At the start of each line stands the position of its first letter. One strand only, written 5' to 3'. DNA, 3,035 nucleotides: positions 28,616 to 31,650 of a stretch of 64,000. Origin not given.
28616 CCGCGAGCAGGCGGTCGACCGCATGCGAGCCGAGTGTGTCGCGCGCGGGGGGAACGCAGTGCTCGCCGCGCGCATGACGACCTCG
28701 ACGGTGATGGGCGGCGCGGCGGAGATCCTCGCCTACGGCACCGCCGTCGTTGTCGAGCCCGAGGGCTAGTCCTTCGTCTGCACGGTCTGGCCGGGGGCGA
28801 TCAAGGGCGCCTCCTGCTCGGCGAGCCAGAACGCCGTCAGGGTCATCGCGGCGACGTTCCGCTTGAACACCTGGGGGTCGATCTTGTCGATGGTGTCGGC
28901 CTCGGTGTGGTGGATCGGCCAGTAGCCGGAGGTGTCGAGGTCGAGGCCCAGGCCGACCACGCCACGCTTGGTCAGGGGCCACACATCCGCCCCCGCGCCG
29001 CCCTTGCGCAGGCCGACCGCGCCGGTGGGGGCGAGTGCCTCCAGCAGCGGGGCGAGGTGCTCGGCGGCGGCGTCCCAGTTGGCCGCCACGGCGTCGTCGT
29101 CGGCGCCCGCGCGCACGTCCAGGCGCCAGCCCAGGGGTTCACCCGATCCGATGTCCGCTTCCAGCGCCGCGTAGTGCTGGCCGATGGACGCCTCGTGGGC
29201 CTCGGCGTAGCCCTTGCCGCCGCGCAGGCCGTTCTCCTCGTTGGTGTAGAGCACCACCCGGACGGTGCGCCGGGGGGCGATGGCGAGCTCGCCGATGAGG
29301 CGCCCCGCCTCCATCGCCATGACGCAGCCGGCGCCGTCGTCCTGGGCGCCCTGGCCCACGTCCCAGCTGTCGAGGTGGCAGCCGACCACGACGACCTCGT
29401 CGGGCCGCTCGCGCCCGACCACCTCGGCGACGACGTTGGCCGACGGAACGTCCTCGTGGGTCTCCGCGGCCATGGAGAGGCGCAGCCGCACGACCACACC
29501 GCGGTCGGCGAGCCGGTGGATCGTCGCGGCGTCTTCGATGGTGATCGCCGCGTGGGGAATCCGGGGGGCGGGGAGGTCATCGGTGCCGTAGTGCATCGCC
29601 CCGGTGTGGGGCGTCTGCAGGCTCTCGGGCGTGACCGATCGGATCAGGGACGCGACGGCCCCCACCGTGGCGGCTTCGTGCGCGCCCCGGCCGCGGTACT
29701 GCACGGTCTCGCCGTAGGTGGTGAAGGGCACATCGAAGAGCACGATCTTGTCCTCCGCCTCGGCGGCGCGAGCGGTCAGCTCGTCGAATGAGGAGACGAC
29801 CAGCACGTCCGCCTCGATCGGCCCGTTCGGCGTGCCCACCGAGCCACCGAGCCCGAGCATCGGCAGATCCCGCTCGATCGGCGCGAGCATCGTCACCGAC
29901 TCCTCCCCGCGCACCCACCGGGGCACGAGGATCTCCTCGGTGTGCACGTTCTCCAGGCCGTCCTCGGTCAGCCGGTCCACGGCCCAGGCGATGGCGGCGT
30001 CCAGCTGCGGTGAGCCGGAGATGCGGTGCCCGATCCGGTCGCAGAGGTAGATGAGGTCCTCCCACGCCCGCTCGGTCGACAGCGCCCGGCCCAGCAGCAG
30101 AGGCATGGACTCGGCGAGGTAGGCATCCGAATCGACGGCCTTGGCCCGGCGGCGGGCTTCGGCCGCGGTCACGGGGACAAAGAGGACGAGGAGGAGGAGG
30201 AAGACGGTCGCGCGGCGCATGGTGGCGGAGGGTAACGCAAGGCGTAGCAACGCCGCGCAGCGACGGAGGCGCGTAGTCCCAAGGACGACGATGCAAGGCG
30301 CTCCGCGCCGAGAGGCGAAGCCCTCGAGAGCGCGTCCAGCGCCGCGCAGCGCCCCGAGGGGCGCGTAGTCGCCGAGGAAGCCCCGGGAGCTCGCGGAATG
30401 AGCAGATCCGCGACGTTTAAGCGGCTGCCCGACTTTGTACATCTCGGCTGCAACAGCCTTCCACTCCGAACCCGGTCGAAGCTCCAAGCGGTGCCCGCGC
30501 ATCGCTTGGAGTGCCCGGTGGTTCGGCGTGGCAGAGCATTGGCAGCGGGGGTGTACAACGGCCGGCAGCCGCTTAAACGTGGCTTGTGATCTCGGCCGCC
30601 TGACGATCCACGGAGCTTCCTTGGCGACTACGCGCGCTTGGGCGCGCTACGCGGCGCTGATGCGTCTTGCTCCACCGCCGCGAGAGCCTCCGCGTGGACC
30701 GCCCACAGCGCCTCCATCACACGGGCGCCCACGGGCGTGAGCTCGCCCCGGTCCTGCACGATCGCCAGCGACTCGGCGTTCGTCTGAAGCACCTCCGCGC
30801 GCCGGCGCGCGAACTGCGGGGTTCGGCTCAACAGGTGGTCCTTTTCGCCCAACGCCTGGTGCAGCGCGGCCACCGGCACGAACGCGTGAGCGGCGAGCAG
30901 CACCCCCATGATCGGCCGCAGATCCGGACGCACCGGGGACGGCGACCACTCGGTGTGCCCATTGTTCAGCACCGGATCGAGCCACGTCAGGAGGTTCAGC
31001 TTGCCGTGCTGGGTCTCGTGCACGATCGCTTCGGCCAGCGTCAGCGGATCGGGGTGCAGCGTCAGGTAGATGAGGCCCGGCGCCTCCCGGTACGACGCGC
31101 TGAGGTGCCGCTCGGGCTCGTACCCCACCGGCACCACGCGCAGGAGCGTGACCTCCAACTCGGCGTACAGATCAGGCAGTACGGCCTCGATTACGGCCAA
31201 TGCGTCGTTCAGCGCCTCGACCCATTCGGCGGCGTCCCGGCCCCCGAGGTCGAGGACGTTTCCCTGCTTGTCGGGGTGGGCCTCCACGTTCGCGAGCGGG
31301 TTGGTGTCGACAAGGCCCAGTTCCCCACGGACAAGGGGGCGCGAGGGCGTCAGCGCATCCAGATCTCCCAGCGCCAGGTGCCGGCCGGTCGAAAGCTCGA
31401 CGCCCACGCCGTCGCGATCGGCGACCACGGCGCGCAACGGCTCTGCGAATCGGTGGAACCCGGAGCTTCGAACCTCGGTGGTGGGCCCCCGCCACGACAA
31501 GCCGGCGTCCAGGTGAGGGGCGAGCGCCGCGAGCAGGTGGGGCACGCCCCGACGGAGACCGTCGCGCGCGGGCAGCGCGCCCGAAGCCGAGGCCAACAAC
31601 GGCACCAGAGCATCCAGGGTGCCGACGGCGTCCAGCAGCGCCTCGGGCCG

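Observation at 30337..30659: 320-bp imperfect palindrome between the M28 peptidase and the HEXXH gene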

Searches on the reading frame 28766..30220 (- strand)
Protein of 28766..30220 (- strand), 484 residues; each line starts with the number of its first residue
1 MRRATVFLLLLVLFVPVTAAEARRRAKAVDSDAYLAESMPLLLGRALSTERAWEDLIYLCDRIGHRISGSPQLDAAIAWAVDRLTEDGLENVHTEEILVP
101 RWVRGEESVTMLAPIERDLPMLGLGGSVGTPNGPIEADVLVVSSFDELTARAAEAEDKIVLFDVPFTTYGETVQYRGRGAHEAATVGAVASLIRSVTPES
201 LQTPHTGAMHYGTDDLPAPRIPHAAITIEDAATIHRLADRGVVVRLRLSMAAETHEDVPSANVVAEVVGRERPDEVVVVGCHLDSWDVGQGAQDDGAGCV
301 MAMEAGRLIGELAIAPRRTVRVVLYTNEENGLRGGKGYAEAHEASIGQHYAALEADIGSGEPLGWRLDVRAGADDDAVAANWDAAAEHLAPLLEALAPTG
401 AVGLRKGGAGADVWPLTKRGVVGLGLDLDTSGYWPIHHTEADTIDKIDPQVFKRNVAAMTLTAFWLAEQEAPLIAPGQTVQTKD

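Call 15: search_protein_families(library=pfam, proteins=[window:28766-30220:-], max_evalue=0.01)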
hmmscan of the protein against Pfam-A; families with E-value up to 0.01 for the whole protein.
window:28766-30220:- (484 aa): 2 families
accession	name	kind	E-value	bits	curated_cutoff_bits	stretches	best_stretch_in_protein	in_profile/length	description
PF04389.22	Peptidase_M28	-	7.3e-28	98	21.3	1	262-459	1-189/193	Peptidase family M28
PF01546.33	Peptidase_M20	-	0.00016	22.1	24.6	1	289-361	30-102/206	Peptidase family M20/M25/M40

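Call 16: find_encoding_contigs(protein=window:28766-30220:-, flank=6000, max_places=10)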
Protein window:28766-30220:- (484 aa): 4 contigs read that carry it; 4 places shown.
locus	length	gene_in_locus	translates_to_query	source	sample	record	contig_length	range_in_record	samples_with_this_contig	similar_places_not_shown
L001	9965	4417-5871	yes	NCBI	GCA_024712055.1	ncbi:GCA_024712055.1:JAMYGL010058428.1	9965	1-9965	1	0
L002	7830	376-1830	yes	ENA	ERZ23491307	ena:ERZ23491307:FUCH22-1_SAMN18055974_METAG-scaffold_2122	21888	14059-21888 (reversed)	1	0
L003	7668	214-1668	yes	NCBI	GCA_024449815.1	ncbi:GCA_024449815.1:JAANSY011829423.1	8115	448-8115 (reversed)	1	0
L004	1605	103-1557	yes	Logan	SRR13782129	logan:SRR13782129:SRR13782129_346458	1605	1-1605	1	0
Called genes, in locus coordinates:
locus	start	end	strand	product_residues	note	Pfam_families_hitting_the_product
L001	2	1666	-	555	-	?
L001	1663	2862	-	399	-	PF04055:Radical_SAM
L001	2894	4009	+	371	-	-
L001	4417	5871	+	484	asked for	PF04389:Peptidase_M28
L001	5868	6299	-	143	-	PF01906:YbjQ_1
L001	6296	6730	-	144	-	-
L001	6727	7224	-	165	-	PF04542:Sigma70_r2, PF22029:PhyR_sigma2 (weak), PF08281:Sigma70_r4_2, PF04545:Sigma70_r4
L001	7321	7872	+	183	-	-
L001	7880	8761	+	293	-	PF01149:Fapy_DNA_glyco, PF05833:NFACT_N (weak), PF06831:H2TH, PF06827:zf-FPG_IleRS (weak)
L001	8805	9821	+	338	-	-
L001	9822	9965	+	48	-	?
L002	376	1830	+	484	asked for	PF04389:Peptidase_M28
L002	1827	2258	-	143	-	PF01906:YbjQ_1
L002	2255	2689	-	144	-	-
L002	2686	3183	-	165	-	PF04542:Sigma70_r2, PF22029:PhyR_sigma2 (weak), PF08281:Sigma70_r4_2, PF04545:Sigma70_r4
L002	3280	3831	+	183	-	-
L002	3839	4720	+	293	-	PF01149:Fapy_DNA_glyco, PF05833:NFACT_N (weak), PF06831:H2TH, PF06827:zf-FPG_IleRS (weak)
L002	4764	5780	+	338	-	-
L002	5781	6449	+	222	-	-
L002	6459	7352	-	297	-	-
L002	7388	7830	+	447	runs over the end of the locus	-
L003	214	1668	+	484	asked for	PF04389:Peptidase_M28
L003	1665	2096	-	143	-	PF01906:YbjQ_1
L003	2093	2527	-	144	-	-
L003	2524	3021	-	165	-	PF04542:Sigma70_r2, PF22029:PhyR_sigma2 (weak), PF08281:Sigma70_r4_2, PF04545:Sigma70_r4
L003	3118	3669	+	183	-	-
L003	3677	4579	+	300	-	PF01149:Fapy_DNA_glyco, PF05833:NFACT_N (weak), PF06831:H2TH, PF06827:zf-FPG_IleRS (weak)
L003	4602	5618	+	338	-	-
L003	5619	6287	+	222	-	-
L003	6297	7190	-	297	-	-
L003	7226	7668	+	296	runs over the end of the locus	?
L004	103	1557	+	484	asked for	PF04389:Peptidase_M28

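Call 50: list_cluster_members(proteins=[P0001, P0003, P0006, P0010, P0012, P0016, window:28766-30220:-])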
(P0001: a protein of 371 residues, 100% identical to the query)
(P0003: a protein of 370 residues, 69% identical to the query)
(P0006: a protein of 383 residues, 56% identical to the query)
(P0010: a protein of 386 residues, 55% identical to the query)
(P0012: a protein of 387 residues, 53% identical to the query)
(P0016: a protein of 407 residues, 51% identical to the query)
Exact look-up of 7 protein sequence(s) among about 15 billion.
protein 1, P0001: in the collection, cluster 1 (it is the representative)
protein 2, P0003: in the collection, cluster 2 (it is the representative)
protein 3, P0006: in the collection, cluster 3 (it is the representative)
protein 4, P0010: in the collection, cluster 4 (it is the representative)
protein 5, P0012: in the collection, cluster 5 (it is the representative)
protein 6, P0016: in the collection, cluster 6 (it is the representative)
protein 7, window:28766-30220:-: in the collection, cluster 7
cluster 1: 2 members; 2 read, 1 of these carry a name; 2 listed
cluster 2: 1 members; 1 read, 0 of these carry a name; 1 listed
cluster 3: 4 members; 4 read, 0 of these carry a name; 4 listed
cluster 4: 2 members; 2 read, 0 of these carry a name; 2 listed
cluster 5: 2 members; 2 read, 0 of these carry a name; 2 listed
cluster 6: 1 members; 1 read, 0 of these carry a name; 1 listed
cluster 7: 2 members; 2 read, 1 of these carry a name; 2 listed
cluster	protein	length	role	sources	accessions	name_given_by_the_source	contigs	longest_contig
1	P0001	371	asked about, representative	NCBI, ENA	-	-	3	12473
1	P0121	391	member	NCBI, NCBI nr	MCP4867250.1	MAG: hypothetical protein GY898_00850 [Proteobacteria bacterium] | hypothetical protein [Pseudomonadota bacterium]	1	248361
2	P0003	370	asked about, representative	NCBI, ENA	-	-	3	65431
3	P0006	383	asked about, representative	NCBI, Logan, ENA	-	-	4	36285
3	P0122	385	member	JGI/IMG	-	-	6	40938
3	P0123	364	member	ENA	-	-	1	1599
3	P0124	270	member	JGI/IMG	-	-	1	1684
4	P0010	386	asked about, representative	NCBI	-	-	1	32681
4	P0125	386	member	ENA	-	-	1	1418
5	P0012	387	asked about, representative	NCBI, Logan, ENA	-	-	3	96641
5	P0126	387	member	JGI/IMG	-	-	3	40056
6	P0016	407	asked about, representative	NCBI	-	-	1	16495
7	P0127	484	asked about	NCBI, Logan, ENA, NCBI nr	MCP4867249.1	MAG: M20/M25/M40 family metallo-hydrolase [Proteobacteria bacterium] | M20/M25/M40 family metallo-hydrolase [Pseudomonadota bacterium]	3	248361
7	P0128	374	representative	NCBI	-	-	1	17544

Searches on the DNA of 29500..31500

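Call 4: search_rna_families(source=window, start=29500, end=31500, threshold=evalue, max_evalue=10, show_alignments=2)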
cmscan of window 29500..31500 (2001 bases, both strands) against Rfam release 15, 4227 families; matches with E-value up to 10: 0.
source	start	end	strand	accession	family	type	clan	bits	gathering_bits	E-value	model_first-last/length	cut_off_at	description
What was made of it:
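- On Known structured RNA family (Rfam 15): No hit at E<=10 in window 29500-31500 (call 4).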

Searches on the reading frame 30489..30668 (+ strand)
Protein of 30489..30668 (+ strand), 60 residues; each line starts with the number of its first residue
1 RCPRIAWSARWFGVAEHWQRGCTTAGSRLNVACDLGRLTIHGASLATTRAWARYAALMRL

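Call 53: find_homologous_proteins(query=A3, max_evalue=0.001)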
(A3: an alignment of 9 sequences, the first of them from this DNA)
Query A3 (9 sequences): 555 candidates shared short words with the query, none scored E <= 0.001.
